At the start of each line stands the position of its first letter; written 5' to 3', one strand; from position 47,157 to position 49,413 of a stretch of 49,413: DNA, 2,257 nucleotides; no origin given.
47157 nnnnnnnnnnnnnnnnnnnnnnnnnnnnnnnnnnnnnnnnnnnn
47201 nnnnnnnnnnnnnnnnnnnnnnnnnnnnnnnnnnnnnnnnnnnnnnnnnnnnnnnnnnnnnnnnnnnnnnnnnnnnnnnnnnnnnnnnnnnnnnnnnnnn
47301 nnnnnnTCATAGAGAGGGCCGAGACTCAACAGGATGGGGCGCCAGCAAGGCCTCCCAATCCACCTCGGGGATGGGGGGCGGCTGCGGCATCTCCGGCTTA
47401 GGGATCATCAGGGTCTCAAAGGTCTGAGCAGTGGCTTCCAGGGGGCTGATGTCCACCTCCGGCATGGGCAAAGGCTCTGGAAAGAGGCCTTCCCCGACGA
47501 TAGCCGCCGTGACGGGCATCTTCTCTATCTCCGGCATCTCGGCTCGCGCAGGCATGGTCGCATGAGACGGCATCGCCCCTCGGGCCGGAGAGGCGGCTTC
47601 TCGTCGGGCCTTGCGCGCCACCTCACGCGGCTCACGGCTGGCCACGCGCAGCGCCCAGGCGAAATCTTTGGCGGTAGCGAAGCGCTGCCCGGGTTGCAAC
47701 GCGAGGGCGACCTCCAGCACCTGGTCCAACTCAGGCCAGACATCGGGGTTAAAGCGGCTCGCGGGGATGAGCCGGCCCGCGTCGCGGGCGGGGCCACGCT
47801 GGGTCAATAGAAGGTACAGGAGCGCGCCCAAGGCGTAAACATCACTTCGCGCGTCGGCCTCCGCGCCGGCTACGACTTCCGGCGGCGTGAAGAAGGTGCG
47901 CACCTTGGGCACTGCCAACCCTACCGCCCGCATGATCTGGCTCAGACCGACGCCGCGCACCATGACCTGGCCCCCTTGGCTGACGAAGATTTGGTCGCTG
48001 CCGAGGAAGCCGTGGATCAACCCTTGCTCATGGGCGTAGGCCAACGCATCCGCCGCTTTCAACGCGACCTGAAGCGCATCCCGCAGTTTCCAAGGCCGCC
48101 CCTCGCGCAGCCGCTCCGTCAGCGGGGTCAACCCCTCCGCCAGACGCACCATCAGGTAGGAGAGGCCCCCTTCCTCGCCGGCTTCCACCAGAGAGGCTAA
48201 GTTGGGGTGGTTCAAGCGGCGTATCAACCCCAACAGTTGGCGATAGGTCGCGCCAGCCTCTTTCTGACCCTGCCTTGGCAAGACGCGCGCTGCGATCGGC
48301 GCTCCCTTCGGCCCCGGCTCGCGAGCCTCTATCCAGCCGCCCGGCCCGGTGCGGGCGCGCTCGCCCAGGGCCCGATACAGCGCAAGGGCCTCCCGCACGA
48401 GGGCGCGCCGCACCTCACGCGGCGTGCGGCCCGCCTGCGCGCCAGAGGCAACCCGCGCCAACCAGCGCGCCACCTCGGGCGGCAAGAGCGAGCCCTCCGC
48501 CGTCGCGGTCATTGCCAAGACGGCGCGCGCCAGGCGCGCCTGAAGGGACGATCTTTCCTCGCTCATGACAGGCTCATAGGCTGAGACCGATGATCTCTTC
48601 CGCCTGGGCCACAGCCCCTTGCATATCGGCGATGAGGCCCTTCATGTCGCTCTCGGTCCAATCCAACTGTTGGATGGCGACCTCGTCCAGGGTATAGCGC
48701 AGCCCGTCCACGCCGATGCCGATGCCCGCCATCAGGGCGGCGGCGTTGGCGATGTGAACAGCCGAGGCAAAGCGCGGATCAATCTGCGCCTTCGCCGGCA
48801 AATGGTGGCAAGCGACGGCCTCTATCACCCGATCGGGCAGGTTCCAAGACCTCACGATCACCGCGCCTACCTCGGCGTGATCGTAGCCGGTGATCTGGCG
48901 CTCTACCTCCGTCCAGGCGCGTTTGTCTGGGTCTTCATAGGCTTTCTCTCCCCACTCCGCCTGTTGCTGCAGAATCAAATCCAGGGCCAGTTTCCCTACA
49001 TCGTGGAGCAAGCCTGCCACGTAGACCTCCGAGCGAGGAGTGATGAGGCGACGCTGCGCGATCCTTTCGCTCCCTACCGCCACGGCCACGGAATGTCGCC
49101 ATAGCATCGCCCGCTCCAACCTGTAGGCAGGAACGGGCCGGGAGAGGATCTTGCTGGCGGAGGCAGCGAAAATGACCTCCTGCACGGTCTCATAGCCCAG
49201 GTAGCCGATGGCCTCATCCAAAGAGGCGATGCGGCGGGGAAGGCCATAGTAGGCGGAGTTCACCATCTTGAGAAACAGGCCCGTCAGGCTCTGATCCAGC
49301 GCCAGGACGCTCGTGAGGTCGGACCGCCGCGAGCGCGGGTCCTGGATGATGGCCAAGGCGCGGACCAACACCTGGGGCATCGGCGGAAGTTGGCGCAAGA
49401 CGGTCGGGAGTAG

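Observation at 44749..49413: HDOD protein - pseudokinase - MurF::Alr fusion packed as one operon: candidate regulatory module for the D-Ala branch of peptidoglycan synthesis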

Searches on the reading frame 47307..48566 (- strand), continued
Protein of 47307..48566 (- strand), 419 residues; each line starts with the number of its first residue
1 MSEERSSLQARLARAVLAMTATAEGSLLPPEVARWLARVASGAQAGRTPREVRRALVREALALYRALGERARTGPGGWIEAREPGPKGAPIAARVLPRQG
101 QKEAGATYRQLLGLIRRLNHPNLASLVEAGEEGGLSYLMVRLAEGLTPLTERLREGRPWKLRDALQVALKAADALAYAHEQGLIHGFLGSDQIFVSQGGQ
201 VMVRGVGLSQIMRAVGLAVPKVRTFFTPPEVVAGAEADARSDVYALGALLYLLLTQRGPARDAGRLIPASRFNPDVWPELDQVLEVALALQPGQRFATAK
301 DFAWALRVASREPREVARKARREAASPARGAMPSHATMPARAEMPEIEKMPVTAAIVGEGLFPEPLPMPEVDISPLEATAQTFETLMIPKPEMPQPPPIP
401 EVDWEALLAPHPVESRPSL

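Call 62: find_encoding_contigs(protein=P0346, flank=7000, max_places=2)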
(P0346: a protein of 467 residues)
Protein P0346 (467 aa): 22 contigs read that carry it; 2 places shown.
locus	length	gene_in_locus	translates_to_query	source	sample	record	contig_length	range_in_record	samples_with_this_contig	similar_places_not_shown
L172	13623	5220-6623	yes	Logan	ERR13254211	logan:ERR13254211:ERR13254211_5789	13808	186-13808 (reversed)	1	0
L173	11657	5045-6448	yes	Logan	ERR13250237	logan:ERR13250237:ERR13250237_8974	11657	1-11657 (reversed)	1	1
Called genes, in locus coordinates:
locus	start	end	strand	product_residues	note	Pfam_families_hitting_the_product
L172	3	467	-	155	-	?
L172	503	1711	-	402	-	PF00528:BPD_transp_1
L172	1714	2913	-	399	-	PF00528:BPD_transp_1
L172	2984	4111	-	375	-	PF00497:SBP_bac_3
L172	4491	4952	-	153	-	PF09990:DUF2231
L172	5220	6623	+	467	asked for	PF07714:PK_Tyr_Ser-Thr, PF00069:Pkinase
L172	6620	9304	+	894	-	PF08245:Mur_ligase_M, PF02875:Mur_ligase_C, PF01168:Ala_racemase_N, PF00842:Ala_racemase_C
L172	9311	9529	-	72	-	PF10049:DUF2283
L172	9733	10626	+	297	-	PF00781:DAGK_cat, PF19279:YegS_C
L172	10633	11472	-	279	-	PF01936:NYN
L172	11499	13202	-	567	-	PF18085:Mak_N_cap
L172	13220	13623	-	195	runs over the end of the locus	?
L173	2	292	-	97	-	?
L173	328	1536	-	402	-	PF00528:BPD_transp_1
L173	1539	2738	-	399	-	PF00528:BPD_transp_1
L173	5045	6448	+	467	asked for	PF07714:PK_Tyr_Ser-Thr, PF00069:Pkinase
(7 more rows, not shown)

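Call 73: list_cluster_members(proteins=[P0001, P0100, P0369])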
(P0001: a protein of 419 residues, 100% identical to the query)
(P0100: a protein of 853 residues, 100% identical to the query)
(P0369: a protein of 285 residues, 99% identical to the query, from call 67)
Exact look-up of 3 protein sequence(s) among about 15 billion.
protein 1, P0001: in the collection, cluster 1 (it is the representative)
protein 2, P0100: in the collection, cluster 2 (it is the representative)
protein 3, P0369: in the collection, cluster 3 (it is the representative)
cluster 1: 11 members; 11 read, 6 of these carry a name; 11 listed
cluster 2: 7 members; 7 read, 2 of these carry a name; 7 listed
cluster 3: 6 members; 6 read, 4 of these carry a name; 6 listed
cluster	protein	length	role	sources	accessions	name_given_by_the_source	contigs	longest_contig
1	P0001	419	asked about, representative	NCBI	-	-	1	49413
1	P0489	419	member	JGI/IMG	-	serine/threonine protein kinase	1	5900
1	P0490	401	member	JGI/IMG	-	serine/threonine protein kinase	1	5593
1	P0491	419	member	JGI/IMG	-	serine/threonine protein kinase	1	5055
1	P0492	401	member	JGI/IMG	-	serine/threonine protein kinase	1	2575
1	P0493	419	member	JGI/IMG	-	serine/threonine protein kinase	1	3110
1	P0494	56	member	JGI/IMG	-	NTE family protein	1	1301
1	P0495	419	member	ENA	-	-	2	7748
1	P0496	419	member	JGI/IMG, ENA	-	-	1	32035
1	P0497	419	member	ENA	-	-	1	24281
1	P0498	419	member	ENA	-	-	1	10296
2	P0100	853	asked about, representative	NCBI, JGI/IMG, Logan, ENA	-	-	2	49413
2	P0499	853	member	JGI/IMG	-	alanine racemase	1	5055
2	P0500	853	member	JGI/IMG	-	alanine racemase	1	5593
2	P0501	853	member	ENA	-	-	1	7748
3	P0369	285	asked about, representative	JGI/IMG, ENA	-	putative nucleotidyltransferase with HDIG domain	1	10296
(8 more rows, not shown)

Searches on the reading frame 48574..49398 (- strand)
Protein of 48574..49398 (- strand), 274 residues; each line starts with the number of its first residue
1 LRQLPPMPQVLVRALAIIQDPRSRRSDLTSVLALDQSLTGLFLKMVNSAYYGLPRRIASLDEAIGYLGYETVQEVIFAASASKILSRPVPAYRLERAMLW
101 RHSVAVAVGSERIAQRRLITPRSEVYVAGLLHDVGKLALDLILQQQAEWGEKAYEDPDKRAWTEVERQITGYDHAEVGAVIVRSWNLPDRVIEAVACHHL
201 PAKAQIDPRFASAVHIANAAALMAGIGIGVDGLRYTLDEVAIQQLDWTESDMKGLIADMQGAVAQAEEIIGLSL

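Call 3: search_protein_families(library=pfam, proteins=[window:48574-49398:-], max_evalue=0.01)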
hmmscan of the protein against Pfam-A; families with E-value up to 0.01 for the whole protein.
window:48574-49398:- (274 aa): 3 families
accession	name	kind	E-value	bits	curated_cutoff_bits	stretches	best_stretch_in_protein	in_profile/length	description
PF08668.18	HDOD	-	5.1e-51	173.4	22.9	1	4-200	1-195/196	HDOD domain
PF01966.28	HD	-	1.4e-10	41.9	22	1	100-205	2-92/116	HD domain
PF18019.7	Cas3_HD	-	9.3e-06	26.2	23.1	1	119-207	51-138/207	Cas3, HD domain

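Call 4: search_protein_families(library=ncbifam, proteins=[window:48574-49398:-], max_evalue=0.01)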
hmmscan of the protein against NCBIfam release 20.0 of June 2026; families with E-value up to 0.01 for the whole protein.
window:48574-49398:- (274 aa): 9 families
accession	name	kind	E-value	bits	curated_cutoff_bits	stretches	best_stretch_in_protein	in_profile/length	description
TIGR00277.1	HDIG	domain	3.5e-11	42.8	27.6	1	100-199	6-82/84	HDIG domain-containing metalloprotein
TIGR03319.1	RNase_Y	equivalog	9.3e-05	21.1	454.35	1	172-219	374-419/514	ribonuclease Y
TIGR00488.1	TIGR00488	equivalog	0.00054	19.9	70.15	1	101-234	11-134/173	bis(5'-nucleosyl)-tetraphosphatase (symmetrical) YqeK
NF005519.0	PRK07152.1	equivalog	0.00063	18.8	315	1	100-203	198-291/361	nicotinate-nucleotide adenylyltransferase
TIGR01596.1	cas3_HD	equivalog_domain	0.00077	19.6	43.45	1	102-203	4-103/178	CRISPR-associated endonuclease Cas3''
NF009344.0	PRK12705.1-1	equivalog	0.0011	17.6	831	1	165-206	426-466/572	hypothetical protein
NF009347.0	PRK12705.1-4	equivalog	0.0016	17.1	579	0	172-200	329-357/473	hypothetical protein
TIGR03276.1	Phn-HD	hypoth_equivalog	0.006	16.1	214.6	0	123-154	44-75/179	phosphonate degradation HD-domain oxygenase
TIGR02578.2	cas_TM1811_Csm1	equivalog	0.0089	14.7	170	0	123-218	2-73/753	type III-A CRISPR-associated protein Cas10/Csm1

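Call 67: find_homologous_proteins(query=window:48574-49398:-, max_evalue=1e-20)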
Query window:48574-49398:- (274 aa): 378 proteins with E <= 1e-20 among 2989 candidates; the best 120 are listed.
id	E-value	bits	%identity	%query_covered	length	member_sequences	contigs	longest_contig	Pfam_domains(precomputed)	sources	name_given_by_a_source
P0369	2.8e-171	586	99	100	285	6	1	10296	PF08668.19,PF01966.29,PF18019.8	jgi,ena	jgi:putative nucleotidyltransferase with HDIG domain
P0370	2.0e-148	511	85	100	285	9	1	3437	PF08668.19,PF01966.29,PF18019.8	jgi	jgi:putative nucleotidyltransferase with HDIG domain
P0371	3.1e-120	418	69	100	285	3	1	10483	PF08668.19,PF01966.29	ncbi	ncbi:MAG: HDOD domain-containing protein [Anaerolineae bacterium]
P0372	5.9e-117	408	69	99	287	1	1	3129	PF08668.19,PF01966.29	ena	-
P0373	1.6e-116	406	69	99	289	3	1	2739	PF08668.19,PF01966.29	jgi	jgi:putative nucleotidyltransferase with HDIG domain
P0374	6.7e-116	404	67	99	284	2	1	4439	PF08668.19,PF01966.29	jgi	-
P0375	8.2e-115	401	65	99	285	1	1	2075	PF08668.19,PF01966.29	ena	-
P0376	4.8e-114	398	67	99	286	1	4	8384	PF08668.19,PF01966.29,PF18019.8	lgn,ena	-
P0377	3.4e-113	395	66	99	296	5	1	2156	PF08668.19,PF01966.29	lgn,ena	-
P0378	1.8e-112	393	65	99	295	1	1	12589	PF08668.19,PF01966.29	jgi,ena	-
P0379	1.8e-112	393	64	99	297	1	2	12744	PF08668.19,PF01966.29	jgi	jgi:putative nucleotidyltransferase with HDIG domain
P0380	9.8e-112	391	63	99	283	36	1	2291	PF08668.19,PF01966.29,PF18019.8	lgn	-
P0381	5.1e-111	388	63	100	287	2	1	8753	PF08668.19,PF01966.29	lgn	-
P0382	4.4e-110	385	64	99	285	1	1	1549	PF08668.19,PF01966.29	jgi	-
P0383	3.6e-109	382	61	99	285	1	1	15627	PF08668.19,PF01966.29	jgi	jgi:putative nucleotidyltransferase with HDIG domain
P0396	1.0e-104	368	62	99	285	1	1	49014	PF08668.19,PF01966.29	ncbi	ncbi:MAG: HDOD domain-containing protein [Anaerolineae bacterium]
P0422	2.3e-90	320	58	96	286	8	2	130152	PF08668.19,PF01966.29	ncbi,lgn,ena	-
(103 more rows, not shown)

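Call 68: find_encoding_contigs(protein=P0396, flank=6000, max_places=1)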
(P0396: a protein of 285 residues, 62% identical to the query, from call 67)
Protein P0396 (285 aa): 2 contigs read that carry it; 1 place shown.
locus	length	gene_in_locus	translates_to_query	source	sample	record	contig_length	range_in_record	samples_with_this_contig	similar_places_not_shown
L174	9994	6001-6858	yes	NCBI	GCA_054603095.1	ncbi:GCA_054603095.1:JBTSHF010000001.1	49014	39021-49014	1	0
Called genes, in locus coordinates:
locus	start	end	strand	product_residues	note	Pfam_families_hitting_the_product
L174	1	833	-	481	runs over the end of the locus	-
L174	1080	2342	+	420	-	PF00072:Response_reg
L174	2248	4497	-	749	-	PF00512:HisKA, PF02518:HATPase_c, PF00072:Response_reg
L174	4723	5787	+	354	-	PF01408:GFO_IDH_MocA, PF02894:GFO_IDH_MocA_C, PF22725:GFO_IDH_MocA_C3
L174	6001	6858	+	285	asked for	PF08668:HDOD, PF01966:HD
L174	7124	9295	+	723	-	PF00270:DEAD, PF04851:ResIII (weak), PF00271:Helicase_C, PF16124:RecQ_Zn_bind, PF09382:RQC, PF00570:HRDC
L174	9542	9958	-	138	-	PF01797:Y1_Tnp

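Call 69: find_encoding_contigs(protein=P0422, flank=6000, max_places=1)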
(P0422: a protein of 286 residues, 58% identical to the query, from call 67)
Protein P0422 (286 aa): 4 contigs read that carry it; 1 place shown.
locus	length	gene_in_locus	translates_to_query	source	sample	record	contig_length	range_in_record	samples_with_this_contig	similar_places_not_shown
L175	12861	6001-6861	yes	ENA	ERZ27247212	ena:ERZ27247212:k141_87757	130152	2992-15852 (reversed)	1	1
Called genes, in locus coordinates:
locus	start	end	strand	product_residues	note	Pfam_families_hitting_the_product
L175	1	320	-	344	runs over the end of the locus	PF01118:Semialdhyde_dh, PF22698:Semialdhyde_dhC_1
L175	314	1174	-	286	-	PF22626:LysX_preATP_grasp, PF02955:GSH-S_ATP (weak), PF08443:RimK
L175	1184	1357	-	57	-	PF21344:Zn_ribbon_LysW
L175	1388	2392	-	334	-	PF00180:Iso_dh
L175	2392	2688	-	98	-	PF08761:dUTPase_2 (weak), PF12643:MazG-like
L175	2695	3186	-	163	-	PF00694:Aconitase_C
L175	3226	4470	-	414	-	PF00330:Aconitase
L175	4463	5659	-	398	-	PF00682:HMGL-like, PF22617:HCS_D2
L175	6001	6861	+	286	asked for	PF08668:HDOD, PF01966:HD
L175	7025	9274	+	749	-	PF00512:HisKA, PF02518:HATPase_c, PF00072:Response_reg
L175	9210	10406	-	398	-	PF00072:Response_reg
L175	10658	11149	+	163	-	-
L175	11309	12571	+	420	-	PF00654:Voltage_CLC, PF00571:CBS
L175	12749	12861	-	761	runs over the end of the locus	-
